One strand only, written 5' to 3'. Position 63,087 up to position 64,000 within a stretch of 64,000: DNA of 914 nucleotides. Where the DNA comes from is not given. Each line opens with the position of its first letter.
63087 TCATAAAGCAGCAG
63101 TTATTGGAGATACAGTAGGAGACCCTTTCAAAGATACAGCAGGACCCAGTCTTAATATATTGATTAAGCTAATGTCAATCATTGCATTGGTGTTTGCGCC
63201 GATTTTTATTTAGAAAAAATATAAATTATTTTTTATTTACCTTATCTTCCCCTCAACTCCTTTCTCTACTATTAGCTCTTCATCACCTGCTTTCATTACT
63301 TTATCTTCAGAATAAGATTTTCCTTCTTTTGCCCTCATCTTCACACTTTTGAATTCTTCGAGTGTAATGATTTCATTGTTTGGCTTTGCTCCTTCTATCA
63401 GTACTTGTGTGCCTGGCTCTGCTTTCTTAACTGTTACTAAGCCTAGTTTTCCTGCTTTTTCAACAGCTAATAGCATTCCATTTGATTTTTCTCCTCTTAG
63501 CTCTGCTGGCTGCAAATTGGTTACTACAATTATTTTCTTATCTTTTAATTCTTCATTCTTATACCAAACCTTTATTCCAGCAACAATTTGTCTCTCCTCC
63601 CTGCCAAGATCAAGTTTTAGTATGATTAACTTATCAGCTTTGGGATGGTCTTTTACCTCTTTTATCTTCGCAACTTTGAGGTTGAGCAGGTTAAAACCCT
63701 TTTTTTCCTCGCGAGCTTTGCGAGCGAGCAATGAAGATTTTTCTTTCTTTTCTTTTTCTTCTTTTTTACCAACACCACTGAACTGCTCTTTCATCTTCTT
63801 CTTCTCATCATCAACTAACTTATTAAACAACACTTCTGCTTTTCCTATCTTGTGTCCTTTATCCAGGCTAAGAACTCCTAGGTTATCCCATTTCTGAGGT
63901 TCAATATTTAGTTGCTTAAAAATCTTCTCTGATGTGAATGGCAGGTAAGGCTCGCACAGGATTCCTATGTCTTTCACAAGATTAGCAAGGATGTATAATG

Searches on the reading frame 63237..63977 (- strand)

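Call 11: search_protein_families(library=ncbifam, proteins=[window:63237-63977:-], max_evalue=0.1)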
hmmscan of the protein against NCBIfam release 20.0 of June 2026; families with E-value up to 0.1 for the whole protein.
window:63237-63977:- (246 aa): 13 families
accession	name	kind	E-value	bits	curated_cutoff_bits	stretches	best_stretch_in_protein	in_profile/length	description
NF001100.0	PRK00133.1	equivalog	6.7e-42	143.9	587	1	2-192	481-675/676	methionine--tRNA ligase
NF008900.0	PRK12267.1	equivalog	1.8e-39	135.8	598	1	3-191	456-646/648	methionine--tRNA ligase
TIGR00399.1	metG_C_term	equivalog_domain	4.3e-33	114.1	116.65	1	61-192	6-138/139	methionine--tRNA ligase subunit beta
NF007492.0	PRK10089.1-1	equivalog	3.1e-20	72.1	150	1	94-175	8-89/110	tRNA-binding protein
TIGR00472.1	pheT_bact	equivalog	4.1e-11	41.8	402.65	1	99-173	45-124/798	phenylalanine--tRNA ligase subunit beta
NF007494.0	PRK10089.1-3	equivalog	2.3e-09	37.2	109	1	94-188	8-107/112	tRNA-binding protein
TIGR02222.1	chap_CsaA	subfamily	3.1e-09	36.8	119.65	1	94-186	3-99/107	export-related chaperone CsaA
NF045867.1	PheT_Nterm_rel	equivalog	4.2e-09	36.7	120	1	39-173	37-166/171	TyrS-associated PheT N-terminal domain-related protein TapR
NF045760.1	YtpR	equivalog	8.2e-08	32.3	100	1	67-169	53-155/185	YtpR family tRNA-binding protein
NF007495.0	PRK10089.1-4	equivalog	6.7e-07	29.8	117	1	94-189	9-108/113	tRNA-binding protein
TIGR00398.1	metG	equivalog_domain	3.8e-05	22.6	336.35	1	2-54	480-529/530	methionine--tRNA ligase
NF007496.0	PRK10089.1-5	equivalog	0.00043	20.5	171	1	95-184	7-99/109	chaperone CsaA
NF007493.0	PRK10089.1-2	equivalog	0.0033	17.5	160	1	94-167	8-84/112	tRNA-binding protein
